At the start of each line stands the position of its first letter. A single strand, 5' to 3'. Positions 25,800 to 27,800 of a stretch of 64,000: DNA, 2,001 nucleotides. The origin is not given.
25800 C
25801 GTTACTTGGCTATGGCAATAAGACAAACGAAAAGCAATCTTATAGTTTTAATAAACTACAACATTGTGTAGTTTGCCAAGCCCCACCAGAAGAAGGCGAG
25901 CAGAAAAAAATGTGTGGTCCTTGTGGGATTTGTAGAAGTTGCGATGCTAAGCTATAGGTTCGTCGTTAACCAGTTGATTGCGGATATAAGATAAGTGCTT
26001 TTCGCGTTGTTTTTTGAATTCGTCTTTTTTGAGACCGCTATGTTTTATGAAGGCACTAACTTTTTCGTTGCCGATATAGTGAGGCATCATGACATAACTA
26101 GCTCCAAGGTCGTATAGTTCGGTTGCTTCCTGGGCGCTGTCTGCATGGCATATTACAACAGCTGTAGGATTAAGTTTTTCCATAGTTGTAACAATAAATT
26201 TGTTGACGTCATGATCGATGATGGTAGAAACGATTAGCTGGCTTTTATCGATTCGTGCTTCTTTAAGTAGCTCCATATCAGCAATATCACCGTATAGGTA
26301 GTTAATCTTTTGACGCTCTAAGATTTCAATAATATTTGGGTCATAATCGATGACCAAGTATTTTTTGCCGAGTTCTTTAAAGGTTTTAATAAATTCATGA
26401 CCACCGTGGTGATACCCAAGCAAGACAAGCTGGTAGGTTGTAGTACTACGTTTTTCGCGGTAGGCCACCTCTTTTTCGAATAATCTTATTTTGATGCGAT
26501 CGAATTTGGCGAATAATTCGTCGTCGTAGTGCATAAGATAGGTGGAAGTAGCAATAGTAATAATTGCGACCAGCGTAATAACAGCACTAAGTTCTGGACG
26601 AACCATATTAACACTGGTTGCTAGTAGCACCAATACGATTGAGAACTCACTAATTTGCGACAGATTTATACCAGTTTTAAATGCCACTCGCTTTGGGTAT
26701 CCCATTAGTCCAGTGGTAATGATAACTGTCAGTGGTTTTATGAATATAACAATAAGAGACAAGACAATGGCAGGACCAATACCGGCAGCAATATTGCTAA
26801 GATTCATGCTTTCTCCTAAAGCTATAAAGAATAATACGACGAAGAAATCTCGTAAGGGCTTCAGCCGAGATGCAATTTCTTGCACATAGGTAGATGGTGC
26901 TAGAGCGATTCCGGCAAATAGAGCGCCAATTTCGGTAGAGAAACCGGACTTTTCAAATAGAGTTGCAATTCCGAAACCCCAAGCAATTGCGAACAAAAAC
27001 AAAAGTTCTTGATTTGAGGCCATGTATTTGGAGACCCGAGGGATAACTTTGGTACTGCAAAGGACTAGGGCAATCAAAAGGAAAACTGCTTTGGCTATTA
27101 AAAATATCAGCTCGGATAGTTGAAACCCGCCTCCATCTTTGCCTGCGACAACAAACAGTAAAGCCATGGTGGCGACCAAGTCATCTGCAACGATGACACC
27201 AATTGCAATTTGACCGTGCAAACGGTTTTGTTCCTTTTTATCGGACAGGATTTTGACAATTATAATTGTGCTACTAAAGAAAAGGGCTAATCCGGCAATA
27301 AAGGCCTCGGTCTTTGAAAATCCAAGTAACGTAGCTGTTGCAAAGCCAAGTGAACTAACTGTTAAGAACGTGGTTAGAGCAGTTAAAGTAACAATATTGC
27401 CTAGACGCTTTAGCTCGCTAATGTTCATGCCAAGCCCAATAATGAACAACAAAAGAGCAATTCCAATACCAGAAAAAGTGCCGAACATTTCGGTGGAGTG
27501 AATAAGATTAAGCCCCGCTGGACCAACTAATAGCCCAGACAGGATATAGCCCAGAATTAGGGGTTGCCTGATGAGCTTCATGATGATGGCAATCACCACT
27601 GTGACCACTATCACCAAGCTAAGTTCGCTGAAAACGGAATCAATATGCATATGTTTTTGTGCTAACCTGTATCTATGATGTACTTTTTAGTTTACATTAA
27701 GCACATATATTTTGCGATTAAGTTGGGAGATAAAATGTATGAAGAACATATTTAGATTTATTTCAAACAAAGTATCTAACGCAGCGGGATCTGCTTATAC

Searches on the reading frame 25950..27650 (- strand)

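Call 58: search_protein_families(library=ncbifam, proteins=[window:25950-27650:-], max_evalue=1e-10)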
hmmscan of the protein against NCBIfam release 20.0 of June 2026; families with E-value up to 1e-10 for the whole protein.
window:25950-27650:- (567 aa): 5 families
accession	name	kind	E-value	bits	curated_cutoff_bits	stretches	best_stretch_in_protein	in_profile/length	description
NF002924.0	PRK03562.1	equivalog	2.1e-53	181.7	752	1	17-519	17-516/623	glutathione-regulated potassium-efflux system protein KefC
NF002973.0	PRK03659.1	equivalog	5.7e-49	167.2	804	1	12-517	12-512/602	glutathione-regulated potassium-efflux system protein KefB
NF007950.1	PRK10669.1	equivalog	1.3e-46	159.6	700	1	13-523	14-535/547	YbaL family putative K(+) efflux transporter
TIGR00932.1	2a37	subfamily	1.3e-41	142.9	238.3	1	16-283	3-275/275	monovalent cation:proton antiporter-2 (CPA2) family protein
NF045626.1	FeTrans_MagA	equivalog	2.3e-39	135.4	700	1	10-372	11-373/386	iron transporter MagA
